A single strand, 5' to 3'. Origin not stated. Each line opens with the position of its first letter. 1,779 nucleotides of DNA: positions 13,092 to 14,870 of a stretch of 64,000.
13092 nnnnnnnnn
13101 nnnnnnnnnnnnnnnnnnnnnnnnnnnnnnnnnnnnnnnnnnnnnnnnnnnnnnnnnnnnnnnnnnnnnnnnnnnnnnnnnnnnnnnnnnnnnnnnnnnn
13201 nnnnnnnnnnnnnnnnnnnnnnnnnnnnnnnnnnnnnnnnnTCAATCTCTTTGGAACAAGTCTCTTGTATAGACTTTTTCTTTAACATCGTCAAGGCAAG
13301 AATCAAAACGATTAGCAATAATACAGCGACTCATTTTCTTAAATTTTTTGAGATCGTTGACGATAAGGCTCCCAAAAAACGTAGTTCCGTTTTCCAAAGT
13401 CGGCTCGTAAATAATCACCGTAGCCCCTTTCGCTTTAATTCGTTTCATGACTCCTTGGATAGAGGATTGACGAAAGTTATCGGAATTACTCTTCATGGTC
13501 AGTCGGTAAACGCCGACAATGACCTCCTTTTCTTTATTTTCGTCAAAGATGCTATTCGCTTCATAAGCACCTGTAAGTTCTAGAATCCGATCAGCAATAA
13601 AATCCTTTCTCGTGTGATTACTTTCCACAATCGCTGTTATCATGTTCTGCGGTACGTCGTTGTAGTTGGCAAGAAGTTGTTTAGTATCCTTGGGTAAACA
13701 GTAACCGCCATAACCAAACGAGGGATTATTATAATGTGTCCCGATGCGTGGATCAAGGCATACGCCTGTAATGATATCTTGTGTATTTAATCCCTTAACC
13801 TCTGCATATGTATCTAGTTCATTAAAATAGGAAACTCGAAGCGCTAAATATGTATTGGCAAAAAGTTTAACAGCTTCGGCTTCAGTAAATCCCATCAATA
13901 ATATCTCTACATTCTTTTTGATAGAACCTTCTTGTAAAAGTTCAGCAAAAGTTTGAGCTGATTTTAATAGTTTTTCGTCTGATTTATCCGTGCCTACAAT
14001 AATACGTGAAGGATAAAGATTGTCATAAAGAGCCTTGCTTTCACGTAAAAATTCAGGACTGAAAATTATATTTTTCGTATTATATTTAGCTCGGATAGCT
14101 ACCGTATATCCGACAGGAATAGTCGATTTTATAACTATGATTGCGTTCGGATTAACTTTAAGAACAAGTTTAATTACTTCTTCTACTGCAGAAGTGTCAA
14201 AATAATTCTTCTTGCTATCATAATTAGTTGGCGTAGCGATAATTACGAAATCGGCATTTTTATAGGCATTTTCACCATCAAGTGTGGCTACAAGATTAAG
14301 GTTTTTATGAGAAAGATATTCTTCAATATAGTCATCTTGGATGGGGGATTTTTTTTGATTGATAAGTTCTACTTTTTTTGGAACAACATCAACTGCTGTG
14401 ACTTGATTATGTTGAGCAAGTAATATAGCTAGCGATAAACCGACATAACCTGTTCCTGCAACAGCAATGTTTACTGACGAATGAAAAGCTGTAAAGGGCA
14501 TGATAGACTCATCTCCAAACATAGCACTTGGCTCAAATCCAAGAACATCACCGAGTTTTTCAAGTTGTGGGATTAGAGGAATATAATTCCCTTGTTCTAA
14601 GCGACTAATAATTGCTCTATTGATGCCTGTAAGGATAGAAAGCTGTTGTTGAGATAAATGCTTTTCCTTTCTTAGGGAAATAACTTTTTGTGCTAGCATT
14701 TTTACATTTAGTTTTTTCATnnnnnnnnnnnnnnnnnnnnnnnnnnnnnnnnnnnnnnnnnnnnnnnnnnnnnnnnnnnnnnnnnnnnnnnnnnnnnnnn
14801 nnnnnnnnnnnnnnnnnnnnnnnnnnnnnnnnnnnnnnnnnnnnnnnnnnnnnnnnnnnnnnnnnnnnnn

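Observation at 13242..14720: UDP-glucose 6-dehydrogenase carrying an in-frame N-terminal XRE-type HTH DNA-binding domain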

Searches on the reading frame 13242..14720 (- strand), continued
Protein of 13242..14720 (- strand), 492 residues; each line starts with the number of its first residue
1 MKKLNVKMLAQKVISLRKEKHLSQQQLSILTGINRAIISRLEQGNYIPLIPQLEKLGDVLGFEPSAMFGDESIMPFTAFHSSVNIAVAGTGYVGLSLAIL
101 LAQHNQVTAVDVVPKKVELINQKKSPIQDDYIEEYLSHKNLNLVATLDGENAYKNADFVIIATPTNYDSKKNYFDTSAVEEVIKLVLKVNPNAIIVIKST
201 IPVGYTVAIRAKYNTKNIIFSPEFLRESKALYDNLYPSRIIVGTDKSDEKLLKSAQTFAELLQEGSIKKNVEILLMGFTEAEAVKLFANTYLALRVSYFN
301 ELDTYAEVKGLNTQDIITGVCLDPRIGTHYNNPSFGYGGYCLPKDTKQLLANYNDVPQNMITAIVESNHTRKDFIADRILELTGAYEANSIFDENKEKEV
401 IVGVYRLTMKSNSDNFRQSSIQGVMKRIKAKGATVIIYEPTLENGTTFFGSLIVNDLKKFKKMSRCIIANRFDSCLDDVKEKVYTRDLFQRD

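Call 82: fold_search(model_id=the predicted structure, library=pdb)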
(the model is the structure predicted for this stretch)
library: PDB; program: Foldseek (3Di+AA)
matches with E <= 10: 1796; with E <= 0.001: 450
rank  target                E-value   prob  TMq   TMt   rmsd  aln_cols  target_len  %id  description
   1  3plr                  2.2e-41  1.00  0.62  0.78   5.5       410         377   58  Crystal structure of Klebsiella pneumoniae UDP-glucose 6-dehydrogenase complexed with NADH and UDP-glucose (released 2011-09-28)
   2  3phl                  4.2e-41  1.00  0.61  0.77   5.6       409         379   58  The apo-form UDP-glucose 6-dehydrogenase (released 2011-09-28)
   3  1dlj                  4.2e-41  1.00  0.58  0.68   6.8       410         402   59  THE FIRST STRUCTURE OF UDP-GLUCOSE DEHYDROGENASE (UDPGDH) REVEALS THE CATALYTIC RESIDUES NECESSARY FOR THE TWO-FOLD OXID (released 2000-05-31)
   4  3pid                  4.5e-41  1.00  0.62  0.77   5.5       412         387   58  The apo-form UDP-glucose 6-dehydrogenase with a C-terminal six-histidine tag (released 2011-09-28)
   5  1dli                  1.2e-40  1.00  0.58  0.68   6.8       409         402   59  THE FIRST STRUCTURE OF UDP-GLUCOSE DEHYDROGENASE (UDPGDH) REVEALS THE CATALYTIC RESIDUES NECESSARY FOR THE TWO-FOLD OXID (released 2000-05-31)
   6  3pjg                  2.7e-40  1.00  0.57  0.69   6.6       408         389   60  Crystal structure of UDP-glucose dehydrogenase from Klebsiella pneumoniae complexed with product UDP-glucuronic acid (released 2011-09-28)
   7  7kws_A                3.3e-33  1.00  0.54  0.65   6.7       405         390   47  Cj1441 with NAD+ and UDP-glucose (released 2021-01-13)
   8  7kws_B                3.7e-33  1.00  0.54  0.65   6.7       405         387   47  Cj1441 with NAD+ and UDP-glucose (released 2021-01-13)
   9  2y0d_D                5.9e-20  1.00  0.52  0.55   6.9       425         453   24  BceC mutation Y10K (released 2011-07-27)
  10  1mfz_A                5.9e-20  1.00  0.38  0.42  21.7       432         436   25  Partially refined 2.8 A Crystal structure of GDP-mannose dehydrogenase from P. aeruginosa (released 2003-05-06)
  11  2y0e_A                6.3e-20  1.00  0.50  0.53   7.0       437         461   24  BceC and the final step of UGDs reaction (released 2011-07-27)
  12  5tjh_E                6.6e-20  1.00  0.56  0.59   6.5       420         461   24  hUGDH A136M Substitution (released 2016-11-02)
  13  6c4k_A                8.3e-20  1.00  0.58  0.62   6.3       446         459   23  Full length hUGDH with A104L substitution in the absence of ligand (released 2018-05-16)
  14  2y0d_C                8.8e-20  1.00  0.51  0.55   6.9       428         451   25  BceC mutation Y10K (released 2011-07-27)
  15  5tjh_A                9.8e-20  1.00  0.56  0.59   6.4       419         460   24  hUGDH A136M Substitution (released 2016-11-02)
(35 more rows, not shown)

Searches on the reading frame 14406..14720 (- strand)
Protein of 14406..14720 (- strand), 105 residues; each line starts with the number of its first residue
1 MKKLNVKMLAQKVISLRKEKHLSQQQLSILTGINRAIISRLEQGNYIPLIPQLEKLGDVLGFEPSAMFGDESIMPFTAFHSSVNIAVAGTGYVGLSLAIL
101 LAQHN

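Call 18: search_protein_representatives(protein=window:14406-14720:-)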
Query: 105 residues. Proteins with E-value up to 0.001 (for the whole library): 1227; up to 1e-10: 185; up to 1e-30: 0. The best 150 are listed.
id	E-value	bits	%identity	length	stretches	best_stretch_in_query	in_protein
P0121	8.4e-28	112.3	57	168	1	1-105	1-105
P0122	1.4e-27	111.6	26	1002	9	8-78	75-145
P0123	1.4e-26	108.4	56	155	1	1-105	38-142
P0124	1.8e-26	108.0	61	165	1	1-105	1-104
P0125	3.1e-26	107.3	60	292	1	1-105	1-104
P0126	7.9e-25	102.8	58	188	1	1-105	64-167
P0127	1.1e-23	99.1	57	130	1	1-103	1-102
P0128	1.7e-23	98.5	55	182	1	1-105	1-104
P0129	1.8e-23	98.4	55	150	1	1-105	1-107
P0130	2.0e-23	98.3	54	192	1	1-105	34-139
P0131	2.7e-23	97.9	55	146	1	1-105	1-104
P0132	3.5e-23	97.5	95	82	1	1-55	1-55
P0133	9.4e-23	96.1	56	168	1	1-105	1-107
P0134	1.7e-22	95.3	51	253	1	1-105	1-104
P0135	1.7e-22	95.3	55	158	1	1-105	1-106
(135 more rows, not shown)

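Call 28: find_related_loci(query=A3, collection=genome_contigs, flank=6000)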
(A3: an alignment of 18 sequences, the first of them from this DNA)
Query A3 (105 aa) in genome_contigs; peptide patterns used: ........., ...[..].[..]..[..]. (x = any residue, [..] = any of these).
600 stretches matched a pattern (row limit reached: there are more); 545 encode a relative of the query (tblastn E <= 1e-3); the best 80 are kept; 80 distinct loci.
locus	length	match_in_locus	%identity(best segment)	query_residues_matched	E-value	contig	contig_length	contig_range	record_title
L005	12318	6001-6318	62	1-105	2e-37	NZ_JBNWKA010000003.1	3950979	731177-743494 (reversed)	Clostridium sp. B9 contig_1, whole genome shotgun sequence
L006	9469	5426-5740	61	1-105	3e-36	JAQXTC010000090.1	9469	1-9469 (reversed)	MAG: Clostridiaceae bacterium isolate SUG1499 k141_3973431, whole genome shotgun sequence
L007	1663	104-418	56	1-105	2e-35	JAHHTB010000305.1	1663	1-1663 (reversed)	MAG: Fusobacterium sp. isolate MAG071 MAG071_309, whole genome shotgun sequence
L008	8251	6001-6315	56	1-105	1e-34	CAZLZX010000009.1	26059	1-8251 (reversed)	MAG TPA_asm: uncultured Eubacterium sp. isolate SRP222994_co1_139 genome assembly, contig: NODE_3652_length_26059_cov_4.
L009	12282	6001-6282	62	12-105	3e-33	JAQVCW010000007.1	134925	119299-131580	MAG: Lachnospiraceae bacterium isolate STD2_98 NODE_351_length_134925_cov_8.972017_Sandtown_D2, whole genome shotgun seq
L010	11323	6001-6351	52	1-105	1e-32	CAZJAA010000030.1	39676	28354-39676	MAG TPA_asm: uncultured Lachnospiraceae bacterium isolate SRP350583_co1_479 genome assembly, contig: NODE_1508_length_39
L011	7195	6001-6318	57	1-105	9e-32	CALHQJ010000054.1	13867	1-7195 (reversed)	MAG TPA_asm: uncultured Clostridium sp. isolate ERR589572_bin.98_CONCOCT_v1.1_MAG genome assembly, contig: ERZ772891.360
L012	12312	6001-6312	57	1-105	9e-32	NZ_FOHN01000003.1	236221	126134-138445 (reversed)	[Clostridium] polysaccharolyticum strain DSM 1801, whole genome shotgun sequence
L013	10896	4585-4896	55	1-105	2e-31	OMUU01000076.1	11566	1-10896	uncultured Lachnospiraceae bacterium isolate hRUG896 genome assembly, contig: NODE_8137_length_11566_cov_12.141, whole g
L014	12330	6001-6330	54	1-105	5e-31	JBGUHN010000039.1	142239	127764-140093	MAG: Lachnospiraceae bacterium isolate ruminal_MAG_35 ruminal_MAG_35_contig_0039, whole genome shotgun sequence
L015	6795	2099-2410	56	1-105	4e-31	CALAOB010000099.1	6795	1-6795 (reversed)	MAG TPA_asm: uncultured Oribacterium sp. isolate ERR2619741_bin.31_CONCOCT_v1.1_MAG genome assembly, contig: ERZ1026856.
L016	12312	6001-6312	56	1-105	3e-31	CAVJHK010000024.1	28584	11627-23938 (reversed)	Lachnospiraceae bacterium isolate H07634-L1_cleanbin_000041 genome assembly, contig: Spades_H07634-L1_contig_1166, whole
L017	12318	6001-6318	52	1-105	7e-30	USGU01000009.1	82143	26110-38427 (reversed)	uncultured Lachnospiraceae bacterium isolate UMGS1709 genome assembly, contig: NODE_69_length_82143_cov_6.024705, whole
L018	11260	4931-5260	53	1-105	2e-29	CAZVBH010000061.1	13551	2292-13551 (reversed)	MAG TPA_asm: uncultured Lachnoclostridium sp. isolate SRP222552_co1_427 genome assembly, contig: NODE_3546_length_13551_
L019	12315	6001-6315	56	1-105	1e-30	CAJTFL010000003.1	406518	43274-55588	Lachnospiraceae bacterium isolate C49_72_CC_BP genome assembly, contig: MGBC000168.3, whole genome shotgun sequence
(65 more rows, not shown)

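Call 49: find_homologous_proteins(query=A3, max_evalue=1e-15)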
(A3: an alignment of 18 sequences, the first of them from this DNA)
Query A3 (18 sequences) (105 aa, profile of the alignment): 462 proteins with E <= 1e-15 among 8000 candidates; the best 120 are listed.
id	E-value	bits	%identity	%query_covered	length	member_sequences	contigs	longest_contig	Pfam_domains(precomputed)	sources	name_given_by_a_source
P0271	1.2e-44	169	47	100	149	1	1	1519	PF01381.29,PF03721.21,PF13443.13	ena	-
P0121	3.0e-44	167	57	100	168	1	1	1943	PF12844.14,PF01381.29,PF03721.21,PF13560.13,PF13443.13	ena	-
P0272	4.6e-44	167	57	100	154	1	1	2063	PF12844.14,PF01381.29,PF03721.21,PF13560.13,PF13443.13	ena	-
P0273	8.9e-44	166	63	100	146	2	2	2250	PF01381.29,PF03721.21,PF13443.13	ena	-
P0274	1.1e-43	166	51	100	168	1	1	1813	PF12844.14,PF01381.29,PF03721.21,PF13443.13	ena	-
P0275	1.2e-43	165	63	100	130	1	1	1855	PF01381.29,PF03721.21,PF13443.13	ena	-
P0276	1.2e-43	165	61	100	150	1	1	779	PF01381.29,PF03721.21,PF13443.13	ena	-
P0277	1.7e-43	165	55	100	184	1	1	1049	PF01381.29,PF03721.21,PF13560.13,PF13443.13,PF02737.25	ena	-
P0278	1.8e-43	165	54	100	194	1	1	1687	PF01381.29,PF03721.21,PF13560.13,PF13443.13,PF02737.25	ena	-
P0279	1.9e-43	165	59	100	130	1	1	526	PF01381.29,PF03721.21,PF13443.13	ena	-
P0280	2.0e-43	165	51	100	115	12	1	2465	PF01381.29,PF13443.13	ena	-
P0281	2.2e-43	165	59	100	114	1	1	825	PF01381.29,PF13560.13,PF13443.13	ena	-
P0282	2.2e-43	165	59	100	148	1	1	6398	PF01381.29,PF03721.21,PF13443.13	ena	-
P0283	2.9e-43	164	54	100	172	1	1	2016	PF12844.14,PF01381.29,PF01210.30,PF03721.21,PF13560.13,PF13443.13,PF02737.25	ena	-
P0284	3.1e-43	164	55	100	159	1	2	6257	PF01381.29,PF03721.21,PF13560.13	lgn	-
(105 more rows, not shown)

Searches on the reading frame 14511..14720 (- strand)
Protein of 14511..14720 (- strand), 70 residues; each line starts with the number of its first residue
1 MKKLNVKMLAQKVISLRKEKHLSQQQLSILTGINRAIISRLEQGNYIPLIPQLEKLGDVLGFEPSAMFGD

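Call 51: search_solved_structures(query=A1, max_evalue=0.01, show_alignments=2)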
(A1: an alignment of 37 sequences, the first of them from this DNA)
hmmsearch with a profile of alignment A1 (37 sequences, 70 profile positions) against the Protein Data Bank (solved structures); distinct sequences matched with E-value up to 0.01: 58.
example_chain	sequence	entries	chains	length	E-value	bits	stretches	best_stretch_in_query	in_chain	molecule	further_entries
8tac_A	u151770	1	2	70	1.9e-10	43.6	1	7-62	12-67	DBP48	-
3qq6_A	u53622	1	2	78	1.2e-08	37.9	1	8-68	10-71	HTH-type transcriptional regulator sinR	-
5tn0_A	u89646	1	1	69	1.6e-08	37.5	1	11-68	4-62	HTH-type transcriptional regulator SinR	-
9k3w_A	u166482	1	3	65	5.2e-08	35.8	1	13-70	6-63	Transcriptional regulator, PbsX family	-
1b0n_A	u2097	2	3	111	5.7e-08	35.7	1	11-68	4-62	PROTEIN (SINR PROTEIN) | HTH-TYPE TRANSCRIPTIONAL REGULATOR SINR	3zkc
2r1j_L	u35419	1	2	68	1.6e-07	34.3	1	5-67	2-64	Repressor protein C2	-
1adr_A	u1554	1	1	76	2e-07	34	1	5-67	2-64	P22 C2 REPRESSOR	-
3jxb_C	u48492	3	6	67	2.7e-07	33.6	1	6-67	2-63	Repressor protein C2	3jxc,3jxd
2b5a_A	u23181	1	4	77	3e-07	33.4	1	8-68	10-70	C.BclI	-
7t5u_A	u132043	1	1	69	3.5e-07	33.2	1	7-65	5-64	Helix-turn-helix domain-containing protein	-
8bny_A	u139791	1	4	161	4e-07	33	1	9-64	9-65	Immunity repressor protein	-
2mez_A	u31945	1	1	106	4.4e-07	32.9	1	11-64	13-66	Multiprotein Bridging Factor (MBP-like)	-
9sf2_A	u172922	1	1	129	4.5e-07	32.9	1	14-70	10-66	Transcriptional regulator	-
1y7y_A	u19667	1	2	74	4.8e-07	32.8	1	10-68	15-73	C.AhdI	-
1y9q_A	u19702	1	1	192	6.6e-07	32.3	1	7-69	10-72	transcriptional regulator, HTH_3 family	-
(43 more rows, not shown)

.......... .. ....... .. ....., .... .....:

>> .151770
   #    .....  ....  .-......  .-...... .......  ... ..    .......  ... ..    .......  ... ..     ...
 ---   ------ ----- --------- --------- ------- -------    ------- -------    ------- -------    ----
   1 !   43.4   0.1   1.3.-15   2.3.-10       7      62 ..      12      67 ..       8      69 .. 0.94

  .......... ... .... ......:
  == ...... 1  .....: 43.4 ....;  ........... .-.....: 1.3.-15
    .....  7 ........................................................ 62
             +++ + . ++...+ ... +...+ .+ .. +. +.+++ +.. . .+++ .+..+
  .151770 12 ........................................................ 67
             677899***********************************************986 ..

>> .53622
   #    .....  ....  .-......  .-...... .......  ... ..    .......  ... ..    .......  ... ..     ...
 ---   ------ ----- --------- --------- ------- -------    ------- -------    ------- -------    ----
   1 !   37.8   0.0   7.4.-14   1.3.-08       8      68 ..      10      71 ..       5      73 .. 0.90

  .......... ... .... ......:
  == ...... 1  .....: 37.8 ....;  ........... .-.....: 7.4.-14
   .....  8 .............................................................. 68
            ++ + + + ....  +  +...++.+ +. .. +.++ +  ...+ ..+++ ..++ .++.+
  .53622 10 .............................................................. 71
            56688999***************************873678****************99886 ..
